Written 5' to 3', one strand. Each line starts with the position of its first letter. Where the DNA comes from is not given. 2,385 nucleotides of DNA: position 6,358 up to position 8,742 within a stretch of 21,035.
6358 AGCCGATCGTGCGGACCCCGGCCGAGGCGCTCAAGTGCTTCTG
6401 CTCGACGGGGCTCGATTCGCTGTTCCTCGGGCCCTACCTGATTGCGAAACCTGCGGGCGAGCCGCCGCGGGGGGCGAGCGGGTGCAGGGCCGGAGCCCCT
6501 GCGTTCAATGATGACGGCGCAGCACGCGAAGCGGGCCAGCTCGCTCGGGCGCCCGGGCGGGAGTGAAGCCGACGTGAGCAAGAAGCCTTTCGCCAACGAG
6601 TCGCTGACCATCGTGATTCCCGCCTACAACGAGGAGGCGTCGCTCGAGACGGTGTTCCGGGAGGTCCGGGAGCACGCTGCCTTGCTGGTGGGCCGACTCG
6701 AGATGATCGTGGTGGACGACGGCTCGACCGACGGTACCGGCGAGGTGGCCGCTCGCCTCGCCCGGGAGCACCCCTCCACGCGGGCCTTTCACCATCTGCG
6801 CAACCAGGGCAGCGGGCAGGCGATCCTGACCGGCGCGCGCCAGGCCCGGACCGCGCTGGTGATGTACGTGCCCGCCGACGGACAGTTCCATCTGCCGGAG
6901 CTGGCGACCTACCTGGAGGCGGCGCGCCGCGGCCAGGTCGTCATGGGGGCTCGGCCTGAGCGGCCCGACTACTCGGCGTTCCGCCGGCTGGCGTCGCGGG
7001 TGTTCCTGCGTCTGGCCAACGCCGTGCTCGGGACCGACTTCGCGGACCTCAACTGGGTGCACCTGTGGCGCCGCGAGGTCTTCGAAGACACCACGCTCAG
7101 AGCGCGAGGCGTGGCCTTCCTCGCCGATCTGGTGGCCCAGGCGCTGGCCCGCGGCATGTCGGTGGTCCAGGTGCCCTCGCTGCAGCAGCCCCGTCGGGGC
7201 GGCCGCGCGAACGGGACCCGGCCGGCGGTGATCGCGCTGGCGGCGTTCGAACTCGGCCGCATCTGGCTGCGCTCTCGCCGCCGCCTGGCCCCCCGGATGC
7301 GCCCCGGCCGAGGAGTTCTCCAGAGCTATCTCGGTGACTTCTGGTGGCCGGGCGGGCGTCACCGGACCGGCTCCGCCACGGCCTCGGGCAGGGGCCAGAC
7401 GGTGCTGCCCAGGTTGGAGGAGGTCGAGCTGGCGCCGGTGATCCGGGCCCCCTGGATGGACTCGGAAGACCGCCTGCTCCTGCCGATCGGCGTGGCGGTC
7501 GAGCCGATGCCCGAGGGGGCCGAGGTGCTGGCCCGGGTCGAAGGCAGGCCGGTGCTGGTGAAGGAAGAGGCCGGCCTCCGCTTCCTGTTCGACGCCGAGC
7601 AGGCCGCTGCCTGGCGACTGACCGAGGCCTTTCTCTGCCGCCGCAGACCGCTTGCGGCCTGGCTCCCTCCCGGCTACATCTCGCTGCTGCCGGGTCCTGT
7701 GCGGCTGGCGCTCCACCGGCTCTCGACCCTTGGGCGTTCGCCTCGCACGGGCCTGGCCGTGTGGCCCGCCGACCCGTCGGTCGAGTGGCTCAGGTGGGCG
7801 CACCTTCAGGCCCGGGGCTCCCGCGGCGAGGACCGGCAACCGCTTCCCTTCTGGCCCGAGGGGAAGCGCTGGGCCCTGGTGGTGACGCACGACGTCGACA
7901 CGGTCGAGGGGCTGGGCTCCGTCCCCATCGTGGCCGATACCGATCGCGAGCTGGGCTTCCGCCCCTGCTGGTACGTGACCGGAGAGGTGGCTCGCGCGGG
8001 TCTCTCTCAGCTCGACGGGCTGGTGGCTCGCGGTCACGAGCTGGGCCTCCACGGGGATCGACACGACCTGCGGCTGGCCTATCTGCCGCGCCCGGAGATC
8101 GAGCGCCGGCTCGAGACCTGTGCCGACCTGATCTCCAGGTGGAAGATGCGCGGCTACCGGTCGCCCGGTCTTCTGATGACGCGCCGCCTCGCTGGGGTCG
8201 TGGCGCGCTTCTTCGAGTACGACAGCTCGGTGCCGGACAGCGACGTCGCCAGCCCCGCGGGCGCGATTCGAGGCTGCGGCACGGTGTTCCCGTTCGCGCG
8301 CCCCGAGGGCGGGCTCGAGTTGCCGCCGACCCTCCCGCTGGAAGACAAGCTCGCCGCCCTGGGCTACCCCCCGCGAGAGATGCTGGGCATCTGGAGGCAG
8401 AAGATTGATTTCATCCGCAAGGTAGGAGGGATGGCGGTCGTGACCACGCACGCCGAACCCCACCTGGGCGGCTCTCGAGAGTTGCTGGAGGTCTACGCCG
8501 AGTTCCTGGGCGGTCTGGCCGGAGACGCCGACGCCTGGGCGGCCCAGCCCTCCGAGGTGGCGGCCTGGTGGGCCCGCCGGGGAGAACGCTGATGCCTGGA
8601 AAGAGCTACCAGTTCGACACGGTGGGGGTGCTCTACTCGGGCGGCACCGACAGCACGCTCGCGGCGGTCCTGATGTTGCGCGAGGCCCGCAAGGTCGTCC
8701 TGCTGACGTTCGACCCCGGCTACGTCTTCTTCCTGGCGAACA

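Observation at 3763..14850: Arn-like lipid-carrier sugar pathway built from non-canonical parts, with possible transient N-acylation logic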

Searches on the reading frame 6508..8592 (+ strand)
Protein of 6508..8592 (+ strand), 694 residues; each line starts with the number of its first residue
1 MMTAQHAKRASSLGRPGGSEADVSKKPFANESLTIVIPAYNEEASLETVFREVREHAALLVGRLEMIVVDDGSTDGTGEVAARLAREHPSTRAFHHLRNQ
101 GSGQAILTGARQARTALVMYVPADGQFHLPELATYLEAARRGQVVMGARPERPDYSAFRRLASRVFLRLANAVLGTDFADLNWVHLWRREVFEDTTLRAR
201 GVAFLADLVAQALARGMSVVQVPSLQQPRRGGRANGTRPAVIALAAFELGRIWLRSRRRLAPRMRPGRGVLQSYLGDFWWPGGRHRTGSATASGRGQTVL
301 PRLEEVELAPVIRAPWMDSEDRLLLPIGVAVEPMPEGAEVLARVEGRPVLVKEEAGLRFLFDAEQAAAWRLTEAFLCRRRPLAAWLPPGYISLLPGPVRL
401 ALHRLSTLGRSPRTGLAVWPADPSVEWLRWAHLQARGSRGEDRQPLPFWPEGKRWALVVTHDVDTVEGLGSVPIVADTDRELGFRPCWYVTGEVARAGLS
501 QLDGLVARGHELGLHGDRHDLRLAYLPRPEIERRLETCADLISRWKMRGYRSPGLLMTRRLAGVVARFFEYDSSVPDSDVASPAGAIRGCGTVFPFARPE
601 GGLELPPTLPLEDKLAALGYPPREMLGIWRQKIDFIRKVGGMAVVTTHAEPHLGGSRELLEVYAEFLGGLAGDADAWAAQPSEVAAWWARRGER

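Call 6: search_protein_families(library=pfam, proteins=[window:6508-8592:+], max_evalue=0.01)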
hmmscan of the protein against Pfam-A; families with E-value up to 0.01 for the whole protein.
window:6508-8592:+ (694 aa): 3 families
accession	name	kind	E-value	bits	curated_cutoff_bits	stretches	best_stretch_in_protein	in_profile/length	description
PF00535.33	Glycos_transf_2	-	2.3e-22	80.1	23.3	1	34-169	1-140/168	Glycosyl transferase family 2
PF13641.12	Glyco_tranf_2_3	-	1.5e-05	25.6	27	1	33-139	3-111/230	Glycosyltransferase like family 2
PF01522.26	Polysacc_deac_1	-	0.0046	17.3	23.1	1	480-561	29-112/124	Polysaccharide deacetylase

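Call 7: search_protein_families(library=ncbifam, proteins=[window:6508-8592:+], max_evalue=0.01)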
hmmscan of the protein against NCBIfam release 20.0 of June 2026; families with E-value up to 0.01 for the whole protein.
window:6508-8592:+ (694 aa): 15 families
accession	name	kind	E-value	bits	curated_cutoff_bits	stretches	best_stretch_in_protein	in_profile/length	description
NF007986.1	PRK10714.1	equivalog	1.3e-17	63.8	529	1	32-221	7-197/316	undecaprenyl-phosphate 4-deoxy-4-formamido-L-arabinose transferase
NF047588.1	GlcsyltransPgfSStrep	equivalog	7.2e-15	55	500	1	33-180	3-151/308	glycosyltransferase PgfS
TIGR03937.1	PgaC_IcaA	equivalog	7.7e-14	51.5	422.3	1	29-125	43-136/407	poly-beta-1,6-N-acetyl-D-glucosamine synthase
NF007482.0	PRK10073.1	equivalog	3.7e-12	45.9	423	1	31-137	6-108/334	glycosyltransferase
TIGR04182.1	glyco_TIGR04182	equivalog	3.7e-11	43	325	1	33-232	2-196/293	S-layer glycoprotein N-glycosyltransferase AglJ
NF041391.1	DPhHxTase_Halo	equivalog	5.3e-11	41.9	375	1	39-231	3-188/213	dolichyl-phosphate hexose transferase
TIGR04283.1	glyco_like_mftF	equivalog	1.1e-10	41.5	182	1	33-129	1-87/221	TIGR04283 family arsenosugar biosynthesis glycosyltransferase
NF041875.1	EPS_EpsD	equivalog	1.9e-10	40.7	370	1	33-155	1-125/325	exopolysaccharide biosynthesis glycosyltransferase EpsD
NF010496.0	PRK13915.1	equivalog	4.5e-10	39.1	262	1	26-131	28-133/307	glucosyl-3-phosphoglycerate synthase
NF058614.1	PPMAGASynPpgS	equivalog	1.1e-09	38.1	370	1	35-220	4-190/226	polyprenyl-phospho-N-acetylgalactosaminyl synthase PpgS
NF047683.1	TeichurnBiosyTuaG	equivalog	7.7e-08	32.3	400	1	31-137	6-109/252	teichuronic acid biosynthesis protein TuaG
TIGR03469.1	HpnB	hypoth_equivalog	1.3e-07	31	379.25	1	31-95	44-106/386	hopene-associated glycosyltransferase HpnB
NF038302.1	EPS_HpsE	equivalog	4.9e-07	29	300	1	33-122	3-94/307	hormogonium polysaccharide biosynthesis glycosyltransferase HpsE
TIGR03111.1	glyc2_xrt_Gpos1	hypoth_equivalog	0.00032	19.6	363.95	1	32-128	50-145/439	TIGR03111 family XrtG-associated glycosyltransferase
TIGR04242.1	nodulat_NodC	equivalog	0.0024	16.9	550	1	31-126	48-143/395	chitooligosaccharide synthase NodC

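Call 8: search_solved_structures(query=window:6508-8592:+, max_evalue=0.01, show_alignments=2)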
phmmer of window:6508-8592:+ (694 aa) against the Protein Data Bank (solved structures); distinct sequences matched with E-value up to 0.01: 18.
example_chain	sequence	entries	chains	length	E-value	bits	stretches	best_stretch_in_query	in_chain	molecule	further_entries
8vxh_A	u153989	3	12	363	2.3e-13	52.5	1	17-222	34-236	Undecaprenyl-phosphate 4-deoxy-4-formamido-L-arabinose transferase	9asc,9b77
9bhc_C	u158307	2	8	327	5.8e-13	51.2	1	32-222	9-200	Undecaprenyl-phosphate 4-deoxy-4-formamido-L-arabinose transferase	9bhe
9hwj_A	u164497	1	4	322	1.1e-11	47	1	32-226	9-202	Undecaprenyl-phosphate 4-deoxy-4-formamido-L-arabinose transferase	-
5mlz_A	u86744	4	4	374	6e-11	44.5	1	27-225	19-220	Dolichol monophosphate mannose synthase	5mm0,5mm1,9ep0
3rxz_A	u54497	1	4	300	2.6e-07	32.5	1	481-686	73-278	Polysaccharide deacetylase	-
6yv7_B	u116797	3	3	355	3.2e-07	32.2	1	22-127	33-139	Glycosyl transferase, family 2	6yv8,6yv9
6yv7_A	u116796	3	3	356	3.2e-07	32.2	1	22-127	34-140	Glycosyl transferase, family 2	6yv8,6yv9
9nye_A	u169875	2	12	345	1.1e-05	27.1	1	29-169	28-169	Glycosyltransferase sll0501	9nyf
5eke_A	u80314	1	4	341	1.1e-05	27.1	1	29-169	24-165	Uncharacterized glycosyltransferase sll0501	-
5ekp_C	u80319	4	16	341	1.1e-05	27.1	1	29-169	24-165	Uncharacterized glycosyltransferase sll0501 | Glycosyltransferase sll0501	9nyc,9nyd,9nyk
2z87_A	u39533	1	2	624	0.00014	23.5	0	33-124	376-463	Chondroitin synthase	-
2z86_A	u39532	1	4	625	0.00014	23.5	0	33-124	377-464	Chondroitin synthase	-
4y6n_A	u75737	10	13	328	0.00049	21.7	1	15-121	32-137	Glucosyl-3-phosphoglycerate synthase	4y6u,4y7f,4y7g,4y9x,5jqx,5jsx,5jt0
3e25_A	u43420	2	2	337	0.00052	21.6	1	15-121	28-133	Putative uncharacterized protein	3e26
4ddz_A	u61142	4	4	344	0.00053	21.6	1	15-121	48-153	GLUCOSYL-3-PHOSPHOGLYCERATE SYNTHASE (GpgS) | Glucosyl-3-phosphoglycerate synthase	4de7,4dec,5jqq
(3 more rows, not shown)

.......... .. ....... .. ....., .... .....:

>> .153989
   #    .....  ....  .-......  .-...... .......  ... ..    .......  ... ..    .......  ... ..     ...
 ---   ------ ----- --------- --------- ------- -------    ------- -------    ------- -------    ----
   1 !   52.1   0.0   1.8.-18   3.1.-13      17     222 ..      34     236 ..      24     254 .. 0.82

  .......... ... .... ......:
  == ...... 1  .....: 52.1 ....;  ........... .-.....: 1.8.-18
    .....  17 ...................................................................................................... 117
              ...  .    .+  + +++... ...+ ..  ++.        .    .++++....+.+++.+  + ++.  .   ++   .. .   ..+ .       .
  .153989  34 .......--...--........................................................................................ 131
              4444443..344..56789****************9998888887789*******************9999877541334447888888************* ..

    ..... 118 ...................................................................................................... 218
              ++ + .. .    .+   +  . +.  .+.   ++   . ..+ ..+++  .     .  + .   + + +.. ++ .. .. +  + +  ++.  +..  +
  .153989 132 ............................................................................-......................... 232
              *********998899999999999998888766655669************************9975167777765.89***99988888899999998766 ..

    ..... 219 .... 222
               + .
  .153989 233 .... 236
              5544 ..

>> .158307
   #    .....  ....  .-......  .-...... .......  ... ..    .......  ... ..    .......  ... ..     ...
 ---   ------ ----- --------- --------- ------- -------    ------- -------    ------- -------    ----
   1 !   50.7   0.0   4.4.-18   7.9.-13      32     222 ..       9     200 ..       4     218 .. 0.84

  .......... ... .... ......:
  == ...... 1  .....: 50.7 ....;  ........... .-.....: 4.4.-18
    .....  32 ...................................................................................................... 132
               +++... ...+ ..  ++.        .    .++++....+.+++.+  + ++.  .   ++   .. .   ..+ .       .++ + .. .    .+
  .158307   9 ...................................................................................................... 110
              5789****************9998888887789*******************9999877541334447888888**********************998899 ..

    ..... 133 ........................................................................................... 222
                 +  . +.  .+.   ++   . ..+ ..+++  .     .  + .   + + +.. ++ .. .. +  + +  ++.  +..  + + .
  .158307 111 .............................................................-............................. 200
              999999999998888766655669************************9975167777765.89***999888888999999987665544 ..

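Call 11: find_homologous_proteins(query=window:6508-8592:+, max_evalue=0.00001)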
Query window:6508-8592:+ (694 aa): 22 proteins with E <= 0.00001 among 8000 candidates.
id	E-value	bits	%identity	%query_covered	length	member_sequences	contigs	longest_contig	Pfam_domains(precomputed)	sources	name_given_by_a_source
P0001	0.0e+0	1459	96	97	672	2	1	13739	PF00535.33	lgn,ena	-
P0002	0.0e+0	1325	87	97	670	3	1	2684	PF00535.33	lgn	-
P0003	1.4e-246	838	57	97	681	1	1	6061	PF13641.13,PF00535.33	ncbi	-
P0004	4.9e-164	566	46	97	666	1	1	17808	PF00535.33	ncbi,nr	ncbi:MAG: glycosyltransferase [Candidatus Wallbacteria bacterium]|nr:glycosyltransferase [Candidatus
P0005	1.4e-153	531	46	96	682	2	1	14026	PF13641.13,PF01522.27,PF00535.33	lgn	-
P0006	5.5e-138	479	43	95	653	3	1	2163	PF00535.33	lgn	-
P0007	1.4e-132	462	41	97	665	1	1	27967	PF00535.33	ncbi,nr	ncbi:MAG: glycosyltransferase [Candidatus Wallbacteria bacterium]|nr:glycosyltransferase [Candidatus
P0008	2.3e-26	110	37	34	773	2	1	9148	PF02366.25,PF00535.33,PF13231.13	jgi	-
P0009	8.9e-14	69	32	29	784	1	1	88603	PF10111.15,PF13641.13,PF00535.33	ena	-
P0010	1.3e-11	62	37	21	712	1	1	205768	PF13641.13,PF00534.27,PF13524.13,PF00535.33,PF13692.13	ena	-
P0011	6.1e-11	59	30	29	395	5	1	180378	PF10111.15,PF13641.13,PF00535.33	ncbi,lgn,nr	ncbi:MAG TPA: glycosyltransferase [Candidatus Limnocylindrales bacterium]|nr:glycosyltransferase [Ca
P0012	1.1e-10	59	39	18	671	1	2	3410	PF09594.17,PF13641.13,PF00535.33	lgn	-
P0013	4.6e-10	57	29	35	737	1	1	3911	PF20154.5,PF13641.13,PF00795.28,PF00535.33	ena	-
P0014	1.5e-9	55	32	15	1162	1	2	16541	PF10111.15,PF13641.13,PF00535.33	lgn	-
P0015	2.3e-9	54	35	26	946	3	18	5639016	PF13641.13,PF04464.21,PF00535.33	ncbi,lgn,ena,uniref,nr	ncbi:bifunctional glycosyltransferase/CDP-glycerol:glycerophosphate glycerophosphotransferase [Therm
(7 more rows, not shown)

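Call 12: find_encoding_contigs(protein=P0004, flank=10000, max_places=2)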
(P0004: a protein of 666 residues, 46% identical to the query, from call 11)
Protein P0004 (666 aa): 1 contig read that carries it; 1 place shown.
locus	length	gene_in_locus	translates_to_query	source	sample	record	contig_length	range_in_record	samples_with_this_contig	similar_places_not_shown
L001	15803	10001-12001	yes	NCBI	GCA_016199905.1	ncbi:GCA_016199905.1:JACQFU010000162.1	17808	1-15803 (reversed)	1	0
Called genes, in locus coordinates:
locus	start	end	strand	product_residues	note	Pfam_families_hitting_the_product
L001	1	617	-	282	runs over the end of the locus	PF02749:QRPTase_N, PF01729:QRPTase_C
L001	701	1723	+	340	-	PF02912:Phe_tRNA-synt_N, PF01409:tRNA-synt_2d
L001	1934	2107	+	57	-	-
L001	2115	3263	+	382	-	PF00899:ThiF, PF00581:Rhodanese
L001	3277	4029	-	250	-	-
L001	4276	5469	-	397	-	PF09587:PGA_cap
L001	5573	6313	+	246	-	PF00072:Response_reg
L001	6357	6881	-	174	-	PF00254:FKBP_C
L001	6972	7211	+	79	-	-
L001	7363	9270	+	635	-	PF13520:AA_permease_2, PF00324:AA_permease (weak)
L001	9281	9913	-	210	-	PF01596:Methyltransf_3, PF13578:Methyltransf_24, PF13649:Methyltransf_25 (weak)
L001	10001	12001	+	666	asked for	PF00535:Glycos_transf_2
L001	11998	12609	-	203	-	-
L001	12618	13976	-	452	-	PF00514:Arm (faint), PF02985:HEAT (faint), PF12717:Cnd1 (faint), PF13513:HEAT_EZ (faint), PF14663:RasGEF_N_2 (faint), PF13646:HEAT_2, PF03130:HEAT_PBS (faint), PF13646:HEAT_2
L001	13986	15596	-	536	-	PF02985:HEAT (faint), PF12717:Cnd1 (faint), PF13513:HEAT_EZ (faint), PF13646:HEAT_2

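Call 13: find_encoding_contigs(protein=P0007, flank=10000, max_places=2)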
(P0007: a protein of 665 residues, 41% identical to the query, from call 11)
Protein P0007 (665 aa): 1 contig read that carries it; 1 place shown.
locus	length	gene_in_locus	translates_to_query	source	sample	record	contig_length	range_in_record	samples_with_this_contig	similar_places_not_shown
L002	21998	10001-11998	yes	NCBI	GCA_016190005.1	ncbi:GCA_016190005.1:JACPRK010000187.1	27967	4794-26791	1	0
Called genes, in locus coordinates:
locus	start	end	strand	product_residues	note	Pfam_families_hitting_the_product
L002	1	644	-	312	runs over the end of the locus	PF00188:CAP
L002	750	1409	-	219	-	PF03099:BPL_LplA_LipB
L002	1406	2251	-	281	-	PF02749:QRPTase_N, PF01729:QRPTase_C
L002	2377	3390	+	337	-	PF02912:Phe_tRNA-synt_N, PF01409:tRNA-synt_2d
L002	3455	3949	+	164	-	PF13374:TPR_10 (faint), PF07719:TPR_2 (faint), PF13176:TPR_7 (faint), PF13428:TPR_14 (faint), PF13181:TPR_8 (faint), PF00515:TPR_1 (weak), PF13432:TPR_16 (weak), PF13424:TPR_12 (weak), +3 more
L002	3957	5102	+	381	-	PF00899:ThiF, PF00581:Rhodanese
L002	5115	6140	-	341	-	PF14446:Prok-RING_1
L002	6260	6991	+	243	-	PF00072:Response_reg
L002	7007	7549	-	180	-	PF00254:FKBP_C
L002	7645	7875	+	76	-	-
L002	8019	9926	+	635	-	PF13520:AA_permease_2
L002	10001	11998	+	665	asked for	PF00535:Glycos_transf_2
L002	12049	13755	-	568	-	PF13230:GATase_4, PF08379:Bact_transglu_N, PF01841:Transglut_core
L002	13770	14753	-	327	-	PF04168:Alpha-E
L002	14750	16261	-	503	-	PF04174:CP_ATPgrasp_1, PF14403:CP_ATPgrasp_2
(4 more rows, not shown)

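Call 14: find_encoding_contigs(protein=P0005, flank=10000, max_places=2)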
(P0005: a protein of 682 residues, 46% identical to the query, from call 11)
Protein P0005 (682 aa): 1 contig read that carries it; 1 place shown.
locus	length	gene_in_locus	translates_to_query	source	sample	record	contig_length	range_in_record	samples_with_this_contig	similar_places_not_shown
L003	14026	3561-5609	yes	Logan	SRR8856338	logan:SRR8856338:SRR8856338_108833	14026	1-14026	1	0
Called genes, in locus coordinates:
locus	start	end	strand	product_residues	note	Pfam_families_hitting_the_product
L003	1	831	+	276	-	?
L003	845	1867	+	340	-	PF01073:3Beta_HSD, PF01370:Epimerase, PF02719:Polysacc_synt_2, PF04321:RmlD_sub_bind, PF05368:NmrA, PF13460:NAD_binding_10, PF16363:GDP_Man_Dehyd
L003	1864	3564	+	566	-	PF02543:Carbam_trans_N, PF16861:Carbam_trans_C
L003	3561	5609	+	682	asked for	PF00535:Glycos_transf_2, PF13641:Glyco_tranf_2_3, PF01522:Polysacc_deac_1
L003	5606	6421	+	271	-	PF24167:DUF7411 (faint)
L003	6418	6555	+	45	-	-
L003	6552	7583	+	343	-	PF01408:GFO_IDH_MocA, PF02894:GFO_IDH_MocA_C, PF22725:GFO_IDH_MocA_C3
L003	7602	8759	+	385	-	PF01041:DegT_DnrJ_EryC1, PF00155:Aminotran_1_2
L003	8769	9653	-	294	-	PF01073:3Beta_HSD, PF01370:Epimerase, PF02719:Polysacc_synt_2 (weak), PF04321:RmlD_sub_bind, PF05368:NmrA, PF07993:NAD_binding_4 (faint), PF13460:NAD_binding_10, PF16363:GDP_Man_Dehyd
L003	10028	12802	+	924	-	PF13231:PMT_2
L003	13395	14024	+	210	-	?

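Call 16: find_encoding_contigs(protein=P0001, flank=10000, max_places=2)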
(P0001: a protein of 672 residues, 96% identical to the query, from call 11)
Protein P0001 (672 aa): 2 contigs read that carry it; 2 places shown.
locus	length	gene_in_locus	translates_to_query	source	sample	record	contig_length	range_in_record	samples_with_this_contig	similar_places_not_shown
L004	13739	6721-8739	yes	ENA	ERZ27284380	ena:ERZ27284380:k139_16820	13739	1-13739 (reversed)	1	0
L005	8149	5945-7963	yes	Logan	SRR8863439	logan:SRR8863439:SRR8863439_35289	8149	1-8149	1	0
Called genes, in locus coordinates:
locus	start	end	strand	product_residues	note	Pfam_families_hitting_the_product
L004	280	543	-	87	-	-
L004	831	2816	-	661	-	PF01145:Band_7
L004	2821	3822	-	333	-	-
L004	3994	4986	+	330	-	PF01073:3Beta_HSD, PF01370:Epimerase, PF02719:Polysacc_synt_2, PF04321:RmlD_sub_bind, PF07993:NAD_binding_4, PF16363:GDP_Man_Dehyd, PF13460:NAD_binding_10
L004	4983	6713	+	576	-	PF02543:Carbam_trans_N, PF16861:Carbam_trans_C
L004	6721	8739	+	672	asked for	PF00535:Glycos_transf_2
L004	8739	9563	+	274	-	PF24167:DUF7411 (faint)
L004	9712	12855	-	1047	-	PF13231:PMT_2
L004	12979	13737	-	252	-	?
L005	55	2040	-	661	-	PF01145:Band_7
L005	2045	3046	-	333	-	-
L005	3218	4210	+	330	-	PF01073:3Beta_HSD, PF01370:Epimerase, PF02719:Polysacc_synt_2, PF04321:RmlD_sub_bind, PF07993:NAD_binding_4, PF16363:GDP_Man_Dehyd, PF13460:NAD_binding_10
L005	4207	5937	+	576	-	PF02543:Carbam_trans_N, PF16861:Carbam_trans_C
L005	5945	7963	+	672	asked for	PF00535:Glycos_transf_2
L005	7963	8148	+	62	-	?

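Call 17: find_encoding_contigs(protein=P0003, flank=10000, max_places=2)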
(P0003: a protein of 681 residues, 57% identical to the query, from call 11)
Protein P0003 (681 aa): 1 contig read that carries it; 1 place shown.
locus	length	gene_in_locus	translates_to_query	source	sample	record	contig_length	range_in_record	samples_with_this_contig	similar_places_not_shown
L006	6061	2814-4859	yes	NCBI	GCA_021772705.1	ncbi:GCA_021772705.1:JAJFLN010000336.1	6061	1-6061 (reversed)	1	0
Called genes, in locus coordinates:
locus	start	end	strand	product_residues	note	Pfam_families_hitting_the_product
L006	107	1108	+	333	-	PF01073:3Beta_HSD, PF01370:Epimerase, PF02719:Polysacc_synt_2, PF04321:RmlD_sub_bind, PF05368:NmrA (faint), PF07993:NAD_binding_4 (faint), PF16363:GDP_Man_Dehyd, PF13460:NAD_binding_10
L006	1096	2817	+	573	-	PF02543:Carbam_trans_N, PF16861:Carbam_trans_C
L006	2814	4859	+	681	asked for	PF00535:Glycos_transf_2, PF13641:Glyco_tranf_2_3 (weak)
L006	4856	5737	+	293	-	PF06508:QueC (faint), PF24167:DUF7411 (weak)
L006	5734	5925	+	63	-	-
